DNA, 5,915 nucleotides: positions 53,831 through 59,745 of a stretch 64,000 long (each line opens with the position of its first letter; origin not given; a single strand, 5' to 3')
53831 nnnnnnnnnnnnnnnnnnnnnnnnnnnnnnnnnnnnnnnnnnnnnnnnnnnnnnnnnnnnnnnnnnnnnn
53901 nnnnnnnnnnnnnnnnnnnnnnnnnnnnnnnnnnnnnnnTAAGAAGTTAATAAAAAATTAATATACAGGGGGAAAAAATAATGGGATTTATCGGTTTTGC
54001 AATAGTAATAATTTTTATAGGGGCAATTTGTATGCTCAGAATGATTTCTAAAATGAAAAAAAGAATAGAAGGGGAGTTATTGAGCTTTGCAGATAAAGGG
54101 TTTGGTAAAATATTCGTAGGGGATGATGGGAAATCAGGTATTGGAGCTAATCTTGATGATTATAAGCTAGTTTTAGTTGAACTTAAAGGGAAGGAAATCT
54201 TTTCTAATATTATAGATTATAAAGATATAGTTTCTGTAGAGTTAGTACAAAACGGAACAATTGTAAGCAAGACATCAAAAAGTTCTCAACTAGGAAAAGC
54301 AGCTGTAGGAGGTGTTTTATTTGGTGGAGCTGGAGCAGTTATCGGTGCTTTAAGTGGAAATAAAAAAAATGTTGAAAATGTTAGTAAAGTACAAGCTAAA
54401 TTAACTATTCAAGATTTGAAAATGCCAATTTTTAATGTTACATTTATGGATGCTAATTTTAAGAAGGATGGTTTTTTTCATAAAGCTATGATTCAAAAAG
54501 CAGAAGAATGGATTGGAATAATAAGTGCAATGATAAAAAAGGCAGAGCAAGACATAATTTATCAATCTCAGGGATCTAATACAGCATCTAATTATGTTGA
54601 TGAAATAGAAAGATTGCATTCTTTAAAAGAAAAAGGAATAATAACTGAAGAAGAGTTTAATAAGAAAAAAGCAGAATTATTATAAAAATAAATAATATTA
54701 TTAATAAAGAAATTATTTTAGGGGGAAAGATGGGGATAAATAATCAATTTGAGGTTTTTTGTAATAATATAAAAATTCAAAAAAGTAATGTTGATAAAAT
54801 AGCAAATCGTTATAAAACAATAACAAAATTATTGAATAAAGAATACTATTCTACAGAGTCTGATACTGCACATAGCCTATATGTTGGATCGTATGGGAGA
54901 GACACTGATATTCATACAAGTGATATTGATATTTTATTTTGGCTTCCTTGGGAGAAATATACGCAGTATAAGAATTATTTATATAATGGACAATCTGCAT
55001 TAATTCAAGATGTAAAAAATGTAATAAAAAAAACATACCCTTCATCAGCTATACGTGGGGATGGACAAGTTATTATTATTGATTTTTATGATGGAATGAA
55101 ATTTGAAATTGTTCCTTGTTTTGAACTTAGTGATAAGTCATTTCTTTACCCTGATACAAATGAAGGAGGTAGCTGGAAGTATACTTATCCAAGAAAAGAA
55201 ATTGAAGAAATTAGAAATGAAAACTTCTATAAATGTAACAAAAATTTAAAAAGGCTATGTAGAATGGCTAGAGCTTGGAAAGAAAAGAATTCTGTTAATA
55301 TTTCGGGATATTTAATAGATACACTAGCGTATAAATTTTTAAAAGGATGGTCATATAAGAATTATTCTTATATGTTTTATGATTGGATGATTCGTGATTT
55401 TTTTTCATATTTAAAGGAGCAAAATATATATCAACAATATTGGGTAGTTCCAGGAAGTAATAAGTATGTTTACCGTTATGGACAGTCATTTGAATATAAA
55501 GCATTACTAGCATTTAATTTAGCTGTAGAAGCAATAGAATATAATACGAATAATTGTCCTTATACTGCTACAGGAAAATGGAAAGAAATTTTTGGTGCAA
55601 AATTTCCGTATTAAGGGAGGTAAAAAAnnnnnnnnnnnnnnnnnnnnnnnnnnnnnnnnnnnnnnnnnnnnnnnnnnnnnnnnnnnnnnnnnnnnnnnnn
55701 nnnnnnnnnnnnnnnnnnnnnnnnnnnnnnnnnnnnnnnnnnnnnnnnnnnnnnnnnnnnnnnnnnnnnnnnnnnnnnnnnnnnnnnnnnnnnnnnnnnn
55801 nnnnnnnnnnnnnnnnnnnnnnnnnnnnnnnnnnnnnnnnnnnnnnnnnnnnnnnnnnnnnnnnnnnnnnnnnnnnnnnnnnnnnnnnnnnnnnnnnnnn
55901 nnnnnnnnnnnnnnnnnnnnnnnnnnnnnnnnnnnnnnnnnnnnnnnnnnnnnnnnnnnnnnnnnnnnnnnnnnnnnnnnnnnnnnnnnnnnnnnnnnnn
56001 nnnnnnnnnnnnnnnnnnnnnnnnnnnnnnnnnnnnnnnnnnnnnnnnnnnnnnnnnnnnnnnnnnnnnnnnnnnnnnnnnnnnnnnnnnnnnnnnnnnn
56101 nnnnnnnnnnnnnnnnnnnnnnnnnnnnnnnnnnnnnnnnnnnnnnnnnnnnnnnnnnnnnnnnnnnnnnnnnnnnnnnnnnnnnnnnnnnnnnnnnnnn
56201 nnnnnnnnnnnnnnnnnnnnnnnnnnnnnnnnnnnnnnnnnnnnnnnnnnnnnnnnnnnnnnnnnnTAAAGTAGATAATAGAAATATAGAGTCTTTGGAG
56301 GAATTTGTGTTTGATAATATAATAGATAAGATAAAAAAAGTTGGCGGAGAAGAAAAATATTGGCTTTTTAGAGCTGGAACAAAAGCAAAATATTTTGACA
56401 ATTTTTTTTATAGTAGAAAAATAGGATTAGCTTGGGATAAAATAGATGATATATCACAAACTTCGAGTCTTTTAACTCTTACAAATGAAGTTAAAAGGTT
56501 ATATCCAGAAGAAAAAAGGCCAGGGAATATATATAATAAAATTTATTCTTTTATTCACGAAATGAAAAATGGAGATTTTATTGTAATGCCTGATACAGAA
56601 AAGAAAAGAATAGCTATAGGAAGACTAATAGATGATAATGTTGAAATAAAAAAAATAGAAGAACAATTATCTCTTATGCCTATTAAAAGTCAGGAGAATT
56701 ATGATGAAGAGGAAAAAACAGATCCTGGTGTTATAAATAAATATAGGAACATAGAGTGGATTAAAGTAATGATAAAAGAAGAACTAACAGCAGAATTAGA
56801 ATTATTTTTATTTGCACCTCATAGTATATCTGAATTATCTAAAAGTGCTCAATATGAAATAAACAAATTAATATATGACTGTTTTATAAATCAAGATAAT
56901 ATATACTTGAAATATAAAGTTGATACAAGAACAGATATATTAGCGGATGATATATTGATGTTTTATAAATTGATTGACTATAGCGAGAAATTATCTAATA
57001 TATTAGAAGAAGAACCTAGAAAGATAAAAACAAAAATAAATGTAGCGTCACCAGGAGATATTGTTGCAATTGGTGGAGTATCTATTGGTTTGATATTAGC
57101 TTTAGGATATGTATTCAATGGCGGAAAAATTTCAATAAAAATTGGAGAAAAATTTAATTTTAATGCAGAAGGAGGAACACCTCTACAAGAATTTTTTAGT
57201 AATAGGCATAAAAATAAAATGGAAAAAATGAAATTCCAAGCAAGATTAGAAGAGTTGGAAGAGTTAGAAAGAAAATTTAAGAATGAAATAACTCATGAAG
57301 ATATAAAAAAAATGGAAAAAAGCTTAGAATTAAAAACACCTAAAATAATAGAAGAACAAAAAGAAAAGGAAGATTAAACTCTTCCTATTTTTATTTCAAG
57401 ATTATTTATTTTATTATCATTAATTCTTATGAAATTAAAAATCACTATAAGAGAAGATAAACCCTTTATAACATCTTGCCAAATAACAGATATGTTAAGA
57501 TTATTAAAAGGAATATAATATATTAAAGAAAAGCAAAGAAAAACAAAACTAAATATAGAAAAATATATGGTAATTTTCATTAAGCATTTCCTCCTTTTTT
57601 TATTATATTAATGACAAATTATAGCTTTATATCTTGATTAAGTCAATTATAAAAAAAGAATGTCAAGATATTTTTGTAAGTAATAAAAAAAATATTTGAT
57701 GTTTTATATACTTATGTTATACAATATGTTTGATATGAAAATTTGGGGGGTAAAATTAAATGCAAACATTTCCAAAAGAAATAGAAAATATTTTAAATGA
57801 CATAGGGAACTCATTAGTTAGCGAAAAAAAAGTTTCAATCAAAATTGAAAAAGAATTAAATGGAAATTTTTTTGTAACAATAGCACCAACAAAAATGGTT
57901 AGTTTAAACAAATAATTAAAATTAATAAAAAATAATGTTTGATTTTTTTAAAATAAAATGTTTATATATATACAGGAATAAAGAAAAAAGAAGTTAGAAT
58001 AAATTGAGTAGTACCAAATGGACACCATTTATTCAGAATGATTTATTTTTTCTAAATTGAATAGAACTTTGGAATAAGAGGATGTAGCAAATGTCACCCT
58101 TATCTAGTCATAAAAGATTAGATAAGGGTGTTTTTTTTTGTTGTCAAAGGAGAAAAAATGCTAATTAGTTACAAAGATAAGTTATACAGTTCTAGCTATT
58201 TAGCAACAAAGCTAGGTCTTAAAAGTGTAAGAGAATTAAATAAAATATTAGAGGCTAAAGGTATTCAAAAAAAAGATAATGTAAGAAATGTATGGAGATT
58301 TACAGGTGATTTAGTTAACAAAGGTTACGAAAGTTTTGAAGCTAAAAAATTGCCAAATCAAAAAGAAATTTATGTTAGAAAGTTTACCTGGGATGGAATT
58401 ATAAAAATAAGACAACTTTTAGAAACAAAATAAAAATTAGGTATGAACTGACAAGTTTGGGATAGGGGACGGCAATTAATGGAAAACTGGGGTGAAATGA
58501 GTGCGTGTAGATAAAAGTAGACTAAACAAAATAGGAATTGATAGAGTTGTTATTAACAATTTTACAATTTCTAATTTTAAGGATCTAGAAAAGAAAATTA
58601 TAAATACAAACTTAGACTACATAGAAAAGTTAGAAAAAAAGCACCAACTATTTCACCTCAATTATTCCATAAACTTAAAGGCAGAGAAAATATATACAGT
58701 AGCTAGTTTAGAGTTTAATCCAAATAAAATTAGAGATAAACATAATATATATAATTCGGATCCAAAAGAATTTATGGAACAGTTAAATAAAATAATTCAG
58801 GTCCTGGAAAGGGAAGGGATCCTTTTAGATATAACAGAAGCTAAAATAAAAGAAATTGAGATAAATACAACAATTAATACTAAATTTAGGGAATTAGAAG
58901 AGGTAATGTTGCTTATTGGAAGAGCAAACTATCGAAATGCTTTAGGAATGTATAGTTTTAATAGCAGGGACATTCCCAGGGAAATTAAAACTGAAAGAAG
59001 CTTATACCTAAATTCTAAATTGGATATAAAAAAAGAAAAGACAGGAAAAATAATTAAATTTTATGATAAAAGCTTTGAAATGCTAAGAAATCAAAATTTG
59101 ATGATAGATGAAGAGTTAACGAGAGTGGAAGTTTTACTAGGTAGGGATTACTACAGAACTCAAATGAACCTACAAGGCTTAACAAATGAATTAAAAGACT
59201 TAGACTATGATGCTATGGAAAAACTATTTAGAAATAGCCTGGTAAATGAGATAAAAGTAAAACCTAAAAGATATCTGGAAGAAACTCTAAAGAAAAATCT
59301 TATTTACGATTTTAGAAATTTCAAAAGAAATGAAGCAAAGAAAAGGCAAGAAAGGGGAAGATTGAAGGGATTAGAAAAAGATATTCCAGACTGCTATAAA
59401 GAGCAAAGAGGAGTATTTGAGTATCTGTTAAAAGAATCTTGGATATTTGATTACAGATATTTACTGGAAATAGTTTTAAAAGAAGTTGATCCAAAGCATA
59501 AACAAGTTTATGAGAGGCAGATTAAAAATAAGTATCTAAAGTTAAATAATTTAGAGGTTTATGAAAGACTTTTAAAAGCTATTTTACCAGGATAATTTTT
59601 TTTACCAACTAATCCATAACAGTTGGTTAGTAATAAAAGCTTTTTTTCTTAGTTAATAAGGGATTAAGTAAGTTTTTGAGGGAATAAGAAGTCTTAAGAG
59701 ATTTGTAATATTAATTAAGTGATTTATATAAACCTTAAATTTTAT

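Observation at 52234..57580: Repressor-linked six-gene accessory operon: candidate lysogeny-expressed defence/exclusion island, mostly without nameable families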

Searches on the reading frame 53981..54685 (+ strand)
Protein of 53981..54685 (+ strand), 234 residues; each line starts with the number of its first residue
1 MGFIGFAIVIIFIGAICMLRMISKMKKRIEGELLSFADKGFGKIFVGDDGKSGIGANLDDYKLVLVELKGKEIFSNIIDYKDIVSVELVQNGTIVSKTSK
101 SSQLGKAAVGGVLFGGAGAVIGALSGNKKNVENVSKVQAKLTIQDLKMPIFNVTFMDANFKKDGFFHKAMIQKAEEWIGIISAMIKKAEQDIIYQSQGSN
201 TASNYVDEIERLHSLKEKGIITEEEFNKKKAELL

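Call 3: search_protein_families(library=pfam, proteins=[window:53981-54685:+], max_evalue=0.1)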
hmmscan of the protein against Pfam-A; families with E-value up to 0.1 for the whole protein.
window:53981-54685:+ (234 aa): 2 families
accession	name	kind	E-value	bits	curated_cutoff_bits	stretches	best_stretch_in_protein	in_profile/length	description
PF09851.14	SHOCT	-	2.2e-09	37.2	27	1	207-234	1-28/28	Short C-terminal domain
PF05120.17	GvpG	-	0.077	13.6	30.6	0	207-234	35-62/67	Gas vesicle protein G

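Call 4: search_protein_families(library=padloc, proteins=[window:53981-54685:+], max_evalue=0.1)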
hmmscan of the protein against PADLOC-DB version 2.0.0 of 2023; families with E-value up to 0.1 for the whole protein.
window:53981-54685:+ (234 aa): 0 families

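Call 5: search_protein_families(library=phrogs, proteins=[window:53981-54685:+], max_evalue=0.01)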
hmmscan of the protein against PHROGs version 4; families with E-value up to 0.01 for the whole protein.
window:53981-54685:+ (234 aa): 12 families
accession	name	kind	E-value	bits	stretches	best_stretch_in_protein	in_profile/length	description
phrog_888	-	unknown function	3.5e-35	123.1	1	59-234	94-269/271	-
phrog_27819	-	unknown function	2.7e-22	80.7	1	37-189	70-235/239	-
phrog_2700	-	unknown function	2.8e-11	44.4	1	125-234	251-329/331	-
phrog_17658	-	unknown function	8.7e-10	39.8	1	57-135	31-113/176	-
phrog_27136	-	unknown function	2.1e-07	31.6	1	75-185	115-221/224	-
phrog_20665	-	unknown function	5.8e-06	26.9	1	77-234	160-304/306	-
phrog_33436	-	unknown function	1.7e-05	26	1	189-234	72-117/117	-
phrog_34972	-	unknown function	0.0003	21.4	1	194-234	11-51/223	-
phrog_13544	-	unknown function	0.0014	19.1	1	202-234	200-232/236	-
phrog_37056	-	unknown function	0.0033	18.6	1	86-133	43-93/130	-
phrog_19084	-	unknown function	0.0034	17.6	1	194-234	266-306/307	-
phrog_12025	-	unknown function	0.0066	17.5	0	81-142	43-101/193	-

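Call 6: search_protein_families(library=ncbifam, proteins=[window:53981-54685:+], max_evalue=0.01)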
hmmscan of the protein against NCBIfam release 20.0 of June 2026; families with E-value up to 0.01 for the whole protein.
window:53981-54685:+ (234 aa): 0 families

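Call 17: find_related_loci(query=window:53981-54685:+, collection=viral_contigs, flank=10000)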
Query window:53981-54685:+ (234 aa) in viral_contigs; peptide patterns used: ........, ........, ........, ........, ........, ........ (x = any residue, [..] = any of these).
145 stretches matched a pattern; 32 encode a relative of the query (tblastn E <= 1e-3); 32 distinct loci.
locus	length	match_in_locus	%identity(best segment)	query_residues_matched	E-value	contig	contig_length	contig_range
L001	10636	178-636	33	68-234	9e-14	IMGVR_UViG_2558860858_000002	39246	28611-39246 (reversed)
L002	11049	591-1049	33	68-234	1e-13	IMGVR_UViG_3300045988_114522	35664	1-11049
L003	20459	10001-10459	32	68-234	3e-13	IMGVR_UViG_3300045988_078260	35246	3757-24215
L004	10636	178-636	32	68-234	2e-12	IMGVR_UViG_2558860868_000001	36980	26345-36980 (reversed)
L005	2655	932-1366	35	74-234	4e-12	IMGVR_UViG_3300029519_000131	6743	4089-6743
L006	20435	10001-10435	35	74-234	5e-12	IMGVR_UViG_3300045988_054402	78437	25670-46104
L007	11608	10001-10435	35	74-234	7e-12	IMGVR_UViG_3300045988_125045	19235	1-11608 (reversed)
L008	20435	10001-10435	35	74-234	7e-12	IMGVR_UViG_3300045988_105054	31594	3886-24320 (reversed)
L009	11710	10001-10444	34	77-234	3e-10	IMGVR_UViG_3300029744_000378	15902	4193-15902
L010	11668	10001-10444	34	77-234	3e-10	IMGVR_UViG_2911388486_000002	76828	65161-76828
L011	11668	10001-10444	34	77-234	3e-10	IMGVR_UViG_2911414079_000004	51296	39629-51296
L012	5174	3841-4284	34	77-234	3e-10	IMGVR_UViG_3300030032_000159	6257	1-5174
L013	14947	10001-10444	34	77-234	6e-10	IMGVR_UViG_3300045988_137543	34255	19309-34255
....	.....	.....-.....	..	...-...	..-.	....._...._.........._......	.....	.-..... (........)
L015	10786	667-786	53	196-234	7e-5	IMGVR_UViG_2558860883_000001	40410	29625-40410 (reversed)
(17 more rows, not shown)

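Call 27: find_homologous_proteins(query=window:53981-54685:+)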
Query window:53981-54685:+ (234 aa): 16 proteins with E <= 0.001 among 607 candidates.
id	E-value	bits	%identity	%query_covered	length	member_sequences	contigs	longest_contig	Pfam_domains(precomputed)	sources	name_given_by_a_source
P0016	9.3e-142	488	100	100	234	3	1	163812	PF27000.1,PF09851.15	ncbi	ncbi:MAG: SHOCT domain-containing protein [Fusobacteriaceae bacterium]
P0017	2.5e-33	134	36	99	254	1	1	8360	PF27000.1,PF09851.15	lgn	-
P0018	6.1e-25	106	38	79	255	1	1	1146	PF27000.1,PF14471.12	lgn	-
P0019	1.1e-18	86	38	69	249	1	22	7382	PF27000.1,PF09851.15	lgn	-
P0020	1.6e-18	85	36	75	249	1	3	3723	PF27000.1,PF09851.15,PF14471.12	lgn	-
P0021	2.2e-18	85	38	68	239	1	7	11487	PF27000.1,PF09851.15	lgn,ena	-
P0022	1.2e-17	82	30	63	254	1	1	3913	PF27000.1,PF09851.15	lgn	-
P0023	3.6e-17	81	39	67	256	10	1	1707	PF27000.1,PF09851.15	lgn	-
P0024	5.0e-17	80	30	82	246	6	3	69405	PF27000.1,PF09851.15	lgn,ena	-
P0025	1.5e-16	79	33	70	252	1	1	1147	PF27000.1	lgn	-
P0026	2.2e-14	72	35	67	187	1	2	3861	PF27000.1,PF09851.15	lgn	-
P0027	2.1e-11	62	35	69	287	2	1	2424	PF27000.1,PF09851.15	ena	-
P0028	1.5e-7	49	32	71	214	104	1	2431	PF27000.1,PF09851.15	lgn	-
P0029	1.9e-7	49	35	31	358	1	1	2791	PF27000.1,PF09851.15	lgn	-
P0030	4.4e-7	48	34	85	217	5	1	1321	PF27000.1,PF09851.15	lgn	-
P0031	5.1e-4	38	29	77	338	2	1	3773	PF13240.12,PF27000.1,PF09851.15,PF13248.12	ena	-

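Call 57: search_solved_structures(query=A3, max_evalue=1)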
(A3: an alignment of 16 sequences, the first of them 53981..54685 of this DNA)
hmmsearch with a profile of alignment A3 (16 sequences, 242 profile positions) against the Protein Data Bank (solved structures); distinct sequences matched with E-value up to 1: 2.
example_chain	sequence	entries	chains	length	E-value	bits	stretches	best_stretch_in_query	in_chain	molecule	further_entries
5t16_C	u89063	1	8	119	0.1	15.7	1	164-239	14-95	Ribonuclease 3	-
4oog_A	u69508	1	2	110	0.11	15.5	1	164-239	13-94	Ribonuclease 3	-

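Call 81: search_dna_similar(query=window:53981-54685:+, collection=phages, mode=protein, max_rows=15, max_evalue=0.001)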
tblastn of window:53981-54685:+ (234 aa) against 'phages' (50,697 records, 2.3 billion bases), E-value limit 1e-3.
Records with a match: 3; places in all: 3; records where one place covers at least 80% of the query: 0.
Best place of each record, by identity: <60% 3.
By first word of the organism name: Thermoanaerobacterium 2; Bacteriophage 1.
By host as written in the record: Thermoanaerobacterium saccharolyticum JW/SL-YS485 2; - 1.
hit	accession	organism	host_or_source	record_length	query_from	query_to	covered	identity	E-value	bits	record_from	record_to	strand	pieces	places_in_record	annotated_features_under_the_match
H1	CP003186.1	Thermoanaerobacterium phage THSA-485A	Thermoanaerobacterium saccharolyticum ...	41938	125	234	47%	28.3%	1e-5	51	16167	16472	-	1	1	hypothetical protein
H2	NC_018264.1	Thermoanaerobacterium phage THSA-485A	Thermoanaerobacterium saccharolyticum ...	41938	125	234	47%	28.3%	1e-5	51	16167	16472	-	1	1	hypothetical protein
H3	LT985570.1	Bacteriophage sp.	-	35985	126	234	47%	25.7%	2e-4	48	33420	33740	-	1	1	record has no annotation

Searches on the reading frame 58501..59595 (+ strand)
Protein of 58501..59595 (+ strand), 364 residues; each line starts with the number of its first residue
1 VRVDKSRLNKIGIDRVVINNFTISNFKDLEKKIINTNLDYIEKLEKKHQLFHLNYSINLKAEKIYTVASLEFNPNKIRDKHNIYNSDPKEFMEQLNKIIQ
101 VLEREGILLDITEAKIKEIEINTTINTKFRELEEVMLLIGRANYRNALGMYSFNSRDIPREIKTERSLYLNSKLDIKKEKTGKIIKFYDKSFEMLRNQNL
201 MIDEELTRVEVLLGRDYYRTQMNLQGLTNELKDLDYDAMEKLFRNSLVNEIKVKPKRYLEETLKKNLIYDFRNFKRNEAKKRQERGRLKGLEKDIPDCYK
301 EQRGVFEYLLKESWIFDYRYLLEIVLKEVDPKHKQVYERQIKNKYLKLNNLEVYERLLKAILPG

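Call 11: search_protein_families(library=phrogs, proteins=[window:58501-59595:+], max_evalue=0.001)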
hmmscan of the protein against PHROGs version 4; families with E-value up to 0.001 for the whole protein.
window:58501-59595:+ (364 aa): 0 families

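Call 69: find_related_loci(query=window:58501-59595:+, collection=genome_contigs, flank=10000)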
Query window:58501-59595:+ (364 aa) in genome_contigs; peptide patterns used: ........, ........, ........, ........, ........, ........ (x = any residue, [..] = any of these).
194 stretches matched a pattern; 1 encode a relative of the query (tblastn E <= 1e-3); 1 distinct loci.
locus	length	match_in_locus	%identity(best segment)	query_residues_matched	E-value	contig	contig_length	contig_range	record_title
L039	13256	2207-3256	61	1-348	3e-131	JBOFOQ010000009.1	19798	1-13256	MAG: Fusobacteriaceae bacterium isolate WFFMC_MAG_258 k139_40099_flag=0_multi=20.9797_len=19798, whole genome shotgun se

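Call 73: find_related_loci(query=A5, collection=metagenome_contigs, flank=10000)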
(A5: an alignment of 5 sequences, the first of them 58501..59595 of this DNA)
Query A5 (364 aa) in metagenome_contigs; peptide patterns used: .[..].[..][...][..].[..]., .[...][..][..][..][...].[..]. (x = any residue, [..] = any of these).
600 stretches matched a pattern (row limit reached: there are more); 2 encode a relative of the query (tblastn E <= 1e-3); 2 distinct loci.
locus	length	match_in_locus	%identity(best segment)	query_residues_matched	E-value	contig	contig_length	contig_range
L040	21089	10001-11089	52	1-362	3e-106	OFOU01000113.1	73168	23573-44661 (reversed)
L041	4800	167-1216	52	11-361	1e-104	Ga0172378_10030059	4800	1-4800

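Call 76: search_protein_families(library=padloc, proteins=[L040:4060-4827:+, L040:5089-5991:+, L040:6004-6423:+, L040:6410-8431:+], max_evalue=0.0001)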
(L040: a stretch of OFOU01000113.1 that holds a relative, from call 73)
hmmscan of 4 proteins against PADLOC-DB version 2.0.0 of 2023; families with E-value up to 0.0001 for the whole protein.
L040:4060-4827:+ (255 aa): 1 family
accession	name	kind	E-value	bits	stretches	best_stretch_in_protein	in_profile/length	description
PDLC02012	SAVED5--SAVED_TIR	-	2.7e-08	31.3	1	9-150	14-119/404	-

L040:5089-5991:+ (300 aa): 0 families

L040:6004-6423:+ (139 aa): 0 families

L040:6410-8431:+ (673 aa): 10 families
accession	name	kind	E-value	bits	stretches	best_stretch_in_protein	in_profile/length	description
PDLC03863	LmuB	-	7.6e-63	211.1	1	1-643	2-582/610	-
PDLC03859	LmuB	-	6.2e-28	96.3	1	1-651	2-594/611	-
PDLC03860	LmuB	-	3.5e-15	53.6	1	11-657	11-532/565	-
PDLC00252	LmuB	-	2.5e-09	34.4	2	8-54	7-53/554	AAA ATPase domain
PDLC00250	LmuB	-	1.7e-07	28.4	1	14-100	15-101/582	AAA ATPase domain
PDLC00263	LmuB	-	2.2e-07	29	0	13-55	10-53/204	AAA ATPase domain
PDLC00249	LmuB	-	9.3e-07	25.9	1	15-54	14-53/565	AAA ATPase domain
PDLC00262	LmuB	-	9.9e-07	25.9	1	7-55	4-53/588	AAA ATPase domain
PDLC00255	LmuB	-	1.6e-06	25.2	1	9-133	9-125/550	AAA ATPase domain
PDLC03865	LmuB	-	8.6e-05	18.9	0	579-638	907-971/1007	-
